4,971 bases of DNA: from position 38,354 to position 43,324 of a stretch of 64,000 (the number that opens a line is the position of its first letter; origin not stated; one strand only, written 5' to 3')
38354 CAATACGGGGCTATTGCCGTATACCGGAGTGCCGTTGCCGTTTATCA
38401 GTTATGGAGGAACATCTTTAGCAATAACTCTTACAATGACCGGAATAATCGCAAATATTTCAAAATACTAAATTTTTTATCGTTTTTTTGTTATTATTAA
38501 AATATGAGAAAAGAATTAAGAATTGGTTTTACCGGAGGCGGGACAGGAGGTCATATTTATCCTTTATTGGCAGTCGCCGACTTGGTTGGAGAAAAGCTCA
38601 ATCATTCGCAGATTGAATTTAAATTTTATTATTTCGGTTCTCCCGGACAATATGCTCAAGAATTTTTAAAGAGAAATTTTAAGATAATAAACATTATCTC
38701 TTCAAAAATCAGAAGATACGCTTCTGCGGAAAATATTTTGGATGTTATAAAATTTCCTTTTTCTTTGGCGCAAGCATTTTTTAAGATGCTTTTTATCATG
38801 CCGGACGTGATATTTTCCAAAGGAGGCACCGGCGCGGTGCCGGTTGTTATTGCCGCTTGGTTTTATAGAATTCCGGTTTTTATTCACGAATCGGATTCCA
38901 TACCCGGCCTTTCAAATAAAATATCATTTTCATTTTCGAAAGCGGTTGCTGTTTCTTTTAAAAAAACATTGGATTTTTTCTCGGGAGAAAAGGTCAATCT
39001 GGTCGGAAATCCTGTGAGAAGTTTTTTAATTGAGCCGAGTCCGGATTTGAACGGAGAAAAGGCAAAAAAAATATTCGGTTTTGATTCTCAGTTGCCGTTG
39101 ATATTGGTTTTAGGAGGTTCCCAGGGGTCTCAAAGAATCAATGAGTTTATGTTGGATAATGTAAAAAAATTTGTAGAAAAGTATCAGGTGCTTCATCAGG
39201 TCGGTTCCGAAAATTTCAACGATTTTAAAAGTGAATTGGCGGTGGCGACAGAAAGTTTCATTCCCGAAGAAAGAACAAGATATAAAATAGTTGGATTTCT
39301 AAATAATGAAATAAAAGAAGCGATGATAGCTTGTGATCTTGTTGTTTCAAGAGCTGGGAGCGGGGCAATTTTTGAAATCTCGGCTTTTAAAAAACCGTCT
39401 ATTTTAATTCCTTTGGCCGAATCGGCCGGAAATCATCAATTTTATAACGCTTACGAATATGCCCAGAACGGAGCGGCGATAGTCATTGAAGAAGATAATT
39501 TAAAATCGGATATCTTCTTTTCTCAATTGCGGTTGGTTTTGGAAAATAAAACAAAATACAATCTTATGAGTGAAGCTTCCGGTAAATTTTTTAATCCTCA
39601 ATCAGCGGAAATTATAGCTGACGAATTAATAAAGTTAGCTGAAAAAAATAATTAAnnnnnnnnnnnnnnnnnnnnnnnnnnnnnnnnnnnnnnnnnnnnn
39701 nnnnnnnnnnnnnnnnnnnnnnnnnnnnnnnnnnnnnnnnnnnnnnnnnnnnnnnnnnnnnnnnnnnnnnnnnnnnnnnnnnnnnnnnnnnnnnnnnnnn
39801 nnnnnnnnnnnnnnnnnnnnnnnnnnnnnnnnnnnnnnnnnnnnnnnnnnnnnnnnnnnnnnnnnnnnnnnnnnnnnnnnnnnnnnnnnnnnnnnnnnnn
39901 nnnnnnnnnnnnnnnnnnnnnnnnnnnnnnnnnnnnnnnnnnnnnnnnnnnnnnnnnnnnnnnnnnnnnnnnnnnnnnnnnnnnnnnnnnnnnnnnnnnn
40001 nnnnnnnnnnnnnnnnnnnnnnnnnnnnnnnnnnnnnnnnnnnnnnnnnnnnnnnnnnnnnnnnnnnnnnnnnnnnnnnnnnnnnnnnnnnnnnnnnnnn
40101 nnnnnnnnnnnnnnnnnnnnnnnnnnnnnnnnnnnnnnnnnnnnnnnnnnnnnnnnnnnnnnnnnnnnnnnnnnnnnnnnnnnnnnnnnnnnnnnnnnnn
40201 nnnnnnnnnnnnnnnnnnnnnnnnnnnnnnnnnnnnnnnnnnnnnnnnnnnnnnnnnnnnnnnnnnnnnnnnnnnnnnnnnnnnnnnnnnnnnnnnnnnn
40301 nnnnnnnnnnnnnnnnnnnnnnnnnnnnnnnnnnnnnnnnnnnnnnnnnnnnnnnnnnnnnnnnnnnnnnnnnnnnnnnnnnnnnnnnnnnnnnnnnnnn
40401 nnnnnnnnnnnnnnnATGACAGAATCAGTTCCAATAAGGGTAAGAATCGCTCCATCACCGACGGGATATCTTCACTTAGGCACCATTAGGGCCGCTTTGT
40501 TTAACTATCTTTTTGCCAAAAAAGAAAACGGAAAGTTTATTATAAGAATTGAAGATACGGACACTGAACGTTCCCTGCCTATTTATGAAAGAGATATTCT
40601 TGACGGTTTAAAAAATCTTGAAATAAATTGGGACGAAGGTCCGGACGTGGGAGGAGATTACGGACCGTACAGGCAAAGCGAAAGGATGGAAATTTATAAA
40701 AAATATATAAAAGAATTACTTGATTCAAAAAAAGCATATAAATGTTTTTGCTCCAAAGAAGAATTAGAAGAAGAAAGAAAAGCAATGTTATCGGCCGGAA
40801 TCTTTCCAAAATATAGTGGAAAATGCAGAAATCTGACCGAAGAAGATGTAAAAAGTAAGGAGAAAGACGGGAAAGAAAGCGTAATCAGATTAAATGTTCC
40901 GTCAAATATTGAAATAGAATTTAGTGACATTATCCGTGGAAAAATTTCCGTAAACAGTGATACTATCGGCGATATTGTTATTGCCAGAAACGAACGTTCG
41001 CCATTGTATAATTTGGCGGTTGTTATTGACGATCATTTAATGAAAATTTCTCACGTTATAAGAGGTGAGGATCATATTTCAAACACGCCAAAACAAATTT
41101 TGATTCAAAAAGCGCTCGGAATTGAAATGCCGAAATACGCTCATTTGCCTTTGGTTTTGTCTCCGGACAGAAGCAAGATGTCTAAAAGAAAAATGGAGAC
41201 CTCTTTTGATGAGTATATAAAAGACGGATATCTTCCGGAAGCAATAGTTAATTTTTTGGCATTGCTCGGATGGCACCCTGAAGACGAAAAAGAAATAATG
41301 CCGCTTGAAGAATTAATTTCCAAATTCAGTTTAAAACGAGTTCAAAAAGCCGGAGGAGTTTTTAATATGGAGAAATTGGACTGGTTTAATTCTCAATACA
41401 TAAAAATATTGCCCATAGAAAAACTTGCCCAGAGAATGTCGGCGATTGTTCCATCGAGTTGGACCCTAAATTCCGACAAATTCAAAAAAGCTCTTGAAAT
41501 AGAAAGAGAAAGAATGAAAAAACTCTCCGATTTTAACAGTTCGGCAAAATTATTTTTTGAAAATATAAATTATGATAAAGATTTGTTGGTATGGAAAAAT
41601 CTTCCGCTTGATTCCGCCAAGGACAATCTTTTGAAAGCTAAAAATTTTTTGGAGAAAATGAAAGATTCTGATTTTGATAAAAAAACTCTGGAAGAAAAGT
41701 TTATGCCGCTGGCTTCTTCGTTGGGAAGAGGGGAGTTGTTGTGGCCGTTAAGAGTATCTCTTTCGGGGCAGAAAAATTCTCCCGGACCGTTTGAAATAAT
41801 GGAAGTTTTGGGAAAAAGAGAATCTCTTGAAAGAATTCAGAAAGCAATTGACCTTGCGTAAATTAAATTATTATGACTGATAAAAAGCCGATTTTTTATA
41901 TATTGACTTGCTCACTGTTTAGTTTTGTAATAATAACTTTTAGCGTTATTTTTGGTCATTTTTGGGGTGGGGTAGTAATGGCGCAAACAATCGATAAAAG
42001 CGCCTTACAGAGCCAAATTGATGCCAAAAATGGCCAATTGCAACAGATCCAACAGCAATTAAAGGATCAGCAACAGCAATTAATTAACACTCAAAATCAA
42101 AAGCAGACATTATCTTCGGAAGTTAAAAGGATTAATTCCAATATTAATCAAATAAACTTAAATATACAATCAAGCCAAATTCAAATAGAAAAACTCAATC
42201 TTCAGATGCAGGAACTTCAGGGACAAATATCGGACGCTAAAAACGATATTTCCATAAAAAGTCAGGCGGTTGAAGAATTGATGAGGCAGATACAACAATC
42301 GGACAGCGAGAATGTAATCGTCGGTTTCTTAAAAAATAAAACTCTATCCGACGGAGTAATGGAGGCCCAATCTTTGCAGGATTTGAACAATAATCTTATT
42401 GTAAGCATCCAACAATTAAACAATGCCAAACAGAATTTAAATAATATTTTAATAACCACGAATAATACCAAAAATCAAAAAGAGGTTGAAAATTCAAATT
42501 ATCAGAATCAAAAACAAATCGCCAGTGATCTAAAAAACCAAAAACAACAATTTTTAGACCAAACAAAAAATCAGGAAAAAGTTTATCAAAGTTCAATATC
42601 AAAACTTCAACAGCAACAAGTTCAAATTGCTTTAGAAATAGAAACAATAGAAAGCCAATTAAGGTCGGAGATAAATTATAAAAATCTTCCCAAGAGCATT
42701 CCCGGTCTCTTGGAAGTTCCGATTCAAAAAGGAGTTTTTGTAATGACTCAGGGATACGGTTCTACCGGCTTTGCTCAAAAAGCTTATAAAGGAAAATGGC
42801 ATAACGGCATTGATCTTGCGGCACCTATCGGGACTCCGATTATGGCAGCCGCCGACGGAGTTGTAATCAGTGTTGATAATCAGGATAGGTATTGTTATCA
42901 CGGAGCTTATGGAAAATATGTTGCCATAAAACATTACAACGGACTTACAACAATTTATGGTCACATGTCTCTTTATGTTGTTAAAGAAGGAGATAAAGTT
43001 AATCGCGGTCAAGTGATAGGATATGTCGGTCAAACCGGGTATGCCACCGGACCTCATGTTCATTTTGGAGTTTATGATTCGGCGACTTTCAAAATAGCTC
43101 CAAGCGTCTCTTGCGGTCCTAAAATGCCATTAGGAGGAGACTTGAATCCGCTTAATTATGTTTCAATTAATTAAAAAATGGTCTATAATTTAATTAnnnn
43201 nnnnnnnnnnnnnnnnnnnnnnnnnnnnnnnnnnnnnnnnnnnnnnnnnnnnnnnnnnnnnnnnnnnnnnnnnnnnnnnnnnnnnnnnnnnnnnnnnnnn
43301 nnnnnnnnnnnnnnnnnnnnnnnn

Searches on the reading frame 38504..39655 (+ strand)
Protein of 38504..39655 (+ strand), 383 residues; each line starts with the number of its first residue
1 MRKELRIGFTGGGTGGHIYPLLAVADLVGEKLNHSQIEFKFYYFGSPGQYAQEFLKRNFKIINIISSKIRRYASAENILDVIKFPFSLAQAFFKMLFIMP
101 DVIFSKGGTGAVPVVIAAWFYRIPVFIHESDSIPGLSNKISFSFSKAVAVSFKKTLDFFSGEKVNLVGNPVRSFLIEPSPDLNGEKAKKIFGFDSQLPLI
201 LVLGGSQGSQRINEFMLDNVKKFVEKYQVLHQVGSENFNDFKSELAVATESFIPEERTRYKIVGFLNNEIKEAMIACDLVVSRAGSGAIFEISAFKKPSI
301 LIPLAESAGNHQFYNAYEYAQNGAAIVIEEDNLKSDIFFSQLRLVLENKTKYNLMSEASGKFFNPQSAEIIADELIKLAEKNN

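Call 58: search_protein_families(library=pfam, proteins=[window:38504-39655:+], max_evalue=0.0001)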
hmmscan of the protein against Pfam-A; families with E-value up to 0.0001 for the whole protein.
window:38504-39655:+ (383 aa): 2 families
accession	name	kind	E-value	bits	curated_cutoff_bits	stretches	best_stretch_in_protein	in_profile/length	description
PF04101.22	Glyco_tran_28_C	-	3.8e-36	125.1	22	1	200-364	2-159/166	Glycosyltransferase family 28 C-terminal domain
PF03033.26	Glyco_transf_28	-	5.7e-26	91.7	26.2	1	7-149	1-138/139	Glycosyltransferase family 28 N-terminal domain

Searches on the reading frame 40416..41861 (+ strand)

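Call 58: search_protein_families(library=pfam, proteins=[window:40416-41861:+], max_evalue=0.0001)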
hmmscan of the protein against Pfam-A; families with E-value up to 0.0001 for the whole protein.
window:40416-41861:+ (481 aa): 2 families
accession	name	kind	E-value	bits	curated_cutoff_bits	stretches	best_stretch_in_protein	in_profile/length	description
PF00749.27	tRNA-synt_1c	-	2e-108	362.4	23.4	1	7-323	2-314/314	tRNA synthetases class I (E and Q), catalytic domain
PF19269.4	Anticodon_2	-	5e-26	92.2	23.6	1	344-478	9-141/141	Anticodon binding domain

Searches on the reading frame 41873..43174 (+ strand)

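Call 58: search_protein_families(library=pfam, proteins=[window:41873-43174:+], max_evalue=0.0001)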
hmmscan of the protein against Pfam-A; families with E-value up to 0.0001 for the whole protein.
window:41873-43174:+ (433 aa): 1 family
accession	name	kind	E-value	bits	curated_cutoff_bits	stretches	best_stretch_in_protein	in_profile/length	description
PF01551.29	Peptidase_M23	-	8.9e-31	106.4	28.7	1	310-402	3-89/96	Peptidase family M23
